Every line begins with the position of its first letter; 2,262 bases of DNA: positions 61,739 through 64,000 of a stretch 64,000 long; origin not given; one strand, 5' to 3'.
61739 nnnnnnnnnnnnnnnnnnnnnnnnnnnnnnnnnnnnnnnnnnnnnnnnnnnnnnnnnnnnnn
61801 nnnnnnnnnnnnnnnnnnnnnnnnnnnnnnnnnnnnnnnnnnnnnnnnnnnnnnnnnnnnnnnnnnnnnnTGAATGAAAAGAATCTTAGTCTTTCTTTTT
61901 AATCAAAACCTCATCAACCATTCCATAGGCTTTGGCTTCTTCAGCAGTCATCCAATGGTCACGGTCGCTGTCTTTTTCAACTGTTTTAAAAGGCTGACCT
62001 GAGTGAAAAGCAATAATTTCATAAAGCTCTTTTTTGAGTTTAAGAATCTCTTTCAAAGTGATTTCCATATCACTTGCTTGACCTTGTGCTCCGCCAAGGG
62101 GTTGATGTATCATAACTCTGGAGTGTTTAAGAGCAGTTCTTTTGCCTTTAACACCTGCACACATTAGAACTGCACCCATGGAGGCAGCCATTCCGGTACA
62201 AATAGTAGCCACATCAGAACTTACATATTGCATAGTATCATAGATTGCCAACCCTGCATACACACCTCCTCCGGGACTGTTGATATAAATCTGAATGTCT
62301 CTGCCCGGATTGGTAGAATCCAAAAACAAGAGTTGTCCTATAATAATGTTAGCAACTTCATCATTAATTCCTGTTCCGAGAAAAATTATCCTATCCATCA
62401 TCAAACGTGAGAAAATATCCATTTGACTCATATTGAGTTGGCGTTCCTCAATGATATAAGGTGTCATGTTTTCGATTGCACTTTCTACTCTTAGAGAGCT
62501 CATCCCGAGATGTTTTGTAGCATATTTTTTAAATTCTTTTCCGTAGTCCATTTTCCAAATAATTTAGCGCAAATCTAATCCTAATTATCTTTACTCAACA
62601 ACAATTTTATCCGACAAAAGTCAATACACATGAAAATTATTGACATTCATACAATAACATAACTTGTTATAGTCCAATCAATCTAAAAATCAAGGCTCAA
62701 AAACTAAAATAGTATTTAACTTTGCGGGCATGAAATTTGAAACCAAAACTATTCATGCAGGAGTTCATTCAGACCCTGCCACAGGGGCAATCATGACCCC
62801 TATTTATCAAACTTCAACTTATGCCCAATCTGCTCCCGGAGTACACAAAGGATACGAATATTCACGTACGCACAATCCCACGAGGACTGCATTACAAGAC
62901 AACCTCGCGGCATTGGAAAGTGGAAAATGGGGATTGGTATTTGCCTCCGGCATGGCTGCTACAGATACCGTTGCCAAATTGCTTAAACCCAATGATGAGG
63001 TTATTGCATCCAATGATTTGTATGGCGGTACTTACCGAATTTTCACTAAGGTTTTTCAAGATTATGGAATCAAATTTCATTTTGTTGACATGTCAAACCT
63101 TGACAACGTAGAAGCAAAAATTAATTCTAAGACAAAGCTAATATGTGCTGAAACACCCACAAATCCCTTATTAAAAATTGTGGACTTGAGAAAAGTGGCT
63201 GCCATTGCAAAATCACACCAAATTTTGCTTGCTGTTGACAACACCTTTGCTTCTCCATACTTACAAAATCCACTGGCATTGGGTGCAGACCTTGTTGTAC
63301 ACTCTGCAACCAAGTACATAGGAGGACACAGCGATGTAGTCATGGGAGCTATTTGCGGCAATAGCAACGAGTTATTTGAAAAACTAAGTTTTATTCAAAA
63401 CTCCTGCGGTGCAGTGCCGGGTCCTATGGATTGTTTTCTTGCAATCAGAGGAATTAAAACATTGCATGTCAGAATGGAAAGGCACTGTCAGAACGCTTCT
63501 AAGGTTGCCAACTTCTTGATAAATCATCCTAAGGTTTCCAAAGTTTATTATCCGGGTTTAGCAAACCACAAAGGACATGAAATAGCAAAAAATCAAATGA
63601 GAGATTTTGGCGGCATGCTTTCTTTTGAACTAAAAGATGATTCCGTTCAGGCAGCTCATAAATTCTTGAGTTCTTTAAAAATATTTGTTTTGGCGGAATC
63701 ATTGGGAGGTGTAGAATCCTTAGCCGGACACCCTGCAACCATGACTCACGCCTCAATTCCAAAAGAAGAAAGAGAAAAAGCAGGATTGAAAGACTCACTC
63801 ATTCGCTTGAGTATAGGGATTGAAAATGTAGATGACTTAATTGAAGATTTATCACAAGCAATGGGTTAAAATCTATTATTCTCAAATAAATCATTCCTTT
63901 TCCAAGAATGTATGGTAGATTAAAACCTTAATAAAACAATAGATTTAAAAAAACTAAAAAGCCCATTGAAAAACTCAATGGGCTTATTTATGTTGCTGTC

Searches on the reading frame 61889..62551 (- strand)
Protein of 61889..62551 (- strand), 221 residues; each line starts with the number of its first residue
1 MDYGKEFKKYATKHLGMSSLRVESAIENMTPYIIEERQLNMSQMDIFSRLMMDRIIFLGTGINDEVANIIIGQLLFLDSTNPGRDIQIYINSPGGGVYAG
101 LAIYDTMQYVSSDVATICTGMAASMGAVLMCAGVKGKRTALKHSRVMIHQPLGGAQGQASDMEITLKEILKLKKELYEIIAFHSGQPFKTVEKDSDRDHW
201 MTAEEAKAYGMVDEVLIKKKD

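Call 10: search_protein_families(library=ncbifam, proteins=[window:61889-62551:-], max_evalue=1)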
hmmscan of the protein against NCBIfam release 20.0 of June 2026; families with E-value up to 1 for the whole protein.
window:61889-62551:- (221 aa): 11 families
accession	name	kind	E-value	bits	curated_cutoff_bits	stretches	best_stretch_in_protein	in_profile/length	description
NF011091.0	PRK14514.1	equivalog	1.8e-112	374.3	361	1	5-220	2-221/221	ATP-dependent Clp endopeptidase proteolytic subunit ClpP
NF001368.0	PRK00277.1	subfamily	9.8e-89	296.6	249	1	26-220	5-199/203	ATP-dependent Clp protease proteolytic subunit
TIGR00493.1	clpP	equivalog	2.2e-83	278.7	308.6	1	28-217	2-191/192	ATP-dependent Clp endopeptidase proteolytic subunit ClpP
NF009205.0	PRK12553.1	subfamily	6.9e-78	261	228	1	27-219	11-205/211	ATP-dependent Clp protease proteolytic subunit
NF009203.0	PRK12551.1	equivalog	1.1e-73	247.1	359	1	29-219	1-191/196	ATP-dependent Clp protease proteolytic subunit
NF011090.0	PRK14513.1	equivalog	3.5e-67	226.2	347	1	29-219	3-193/201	ATP-dependent Clp protease proteolytic subunit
NF009204.0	PRK12552.1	equivalog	2.6e-50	170.9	263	1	37-221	14-217/225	ATP-dependent Clp protease proteolytic subunit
NF011089.0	PRK14512.1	equivalog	1.5e-47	161.9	251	1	38-220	13-195/200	ATP-dependent Clp protease proteolytic subunit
NF045540.1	scaf_prot_MCP1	exception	4.9e-29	101.5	475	1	82-216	29-161/652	ClpP-like prohead protease/major capsid protein fusion protein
NF045542.1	Clp_rel_HeadMat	equivalog_domain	2.4e-27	95.9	120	1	82-215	32-165/165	head maturation protease, ClpP-related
TIGR00706.1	SppA_dom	equivalog_domain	0.0026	17.4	155.45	1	86-132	35-83/208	signal peptide peptidase SppA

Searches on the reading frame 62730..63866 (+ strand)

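Call 10: search_protein_families(library=ncbifam, proteins=[window:62730-63866:+], max_evalue=1)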
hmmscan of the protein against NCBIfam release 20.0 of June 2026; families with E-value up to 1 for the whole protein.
window:62730-63866:+ (379 aa): 85 families (the best 25 are shown)
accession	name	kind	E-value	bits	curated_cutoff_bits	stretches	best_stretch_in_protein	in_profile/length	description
NF005871.0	PRK07811.1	equivalog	4e-161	535.9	513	1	2-378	12-386/389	cystathionine gamma-synthase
NF004821.0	PRK06176.1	equivalog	1.9e-159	530.6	642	1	1-378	1-376/380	cystathionine gamma-synthase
NF005810.0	PRK07671.1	equivalog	1.9e-157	524.1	594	1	1-378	1-376/377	bifunctional cystathionine gamma-lyase/homocysteine desulfhydrase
NF005976.0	PRK08064.1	equivalog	2.1e-140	468.1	627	1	2-378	6-380/390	cystathionine beta-lyase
TIGR02080.1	O_succ_thio_ly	equivalog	2.8e-131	437.7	504.55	1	3-378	4-379/382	cystathionine gamma-synthase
TIGR01328.1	met_gam_lyase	equivalog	2.2e-128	428.4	549.7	1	1-378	2-388/391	methionine gamma-lyase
NF006095.0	PRK08247.1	equivalog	4.2e-124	414.1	585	1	2-378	5-363/369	methionine biosynthesis PLP-dependent protein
NF005695.0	PRK07503.1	equivalog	7.3e-120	400.3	666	1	3-378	10-394/403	methionine gamma-lyase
NF005263.0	PRK06767.1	equivalog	8.2e-120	400.4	617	1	2-378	5-383/392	methionine gamma-lyase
NF004876.0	PRK06234.1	subfamily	2.3e-119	399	666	1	1-378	7-395/400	methionine gamma-lyase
TIGR01329.1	cysta_beta_ly_E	equivalog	4.6e-118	394.2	487.5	1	5-378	3-378/383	cystathionine beta-lyase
NF005026.0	PRK06434.1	equivalog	1.3e-112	376.5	634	1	3-378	9-382/385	cystathionine gamma-lyase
NF005047.0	PRK06460.1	equivalog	8.4e-112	373.8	501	1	2-379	2-373/376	hypothetical protein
NF006097.0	PRK08249.1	equivalog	8.5e-112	373.4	600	1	2-378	10-393/402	cystathionine gamma-synthase family protein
NF043007.1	CysBLyMetC_Staph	equivalog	9.1e-112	373.7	700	1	5-378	7-372/378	cystathionine beta-lyase MetC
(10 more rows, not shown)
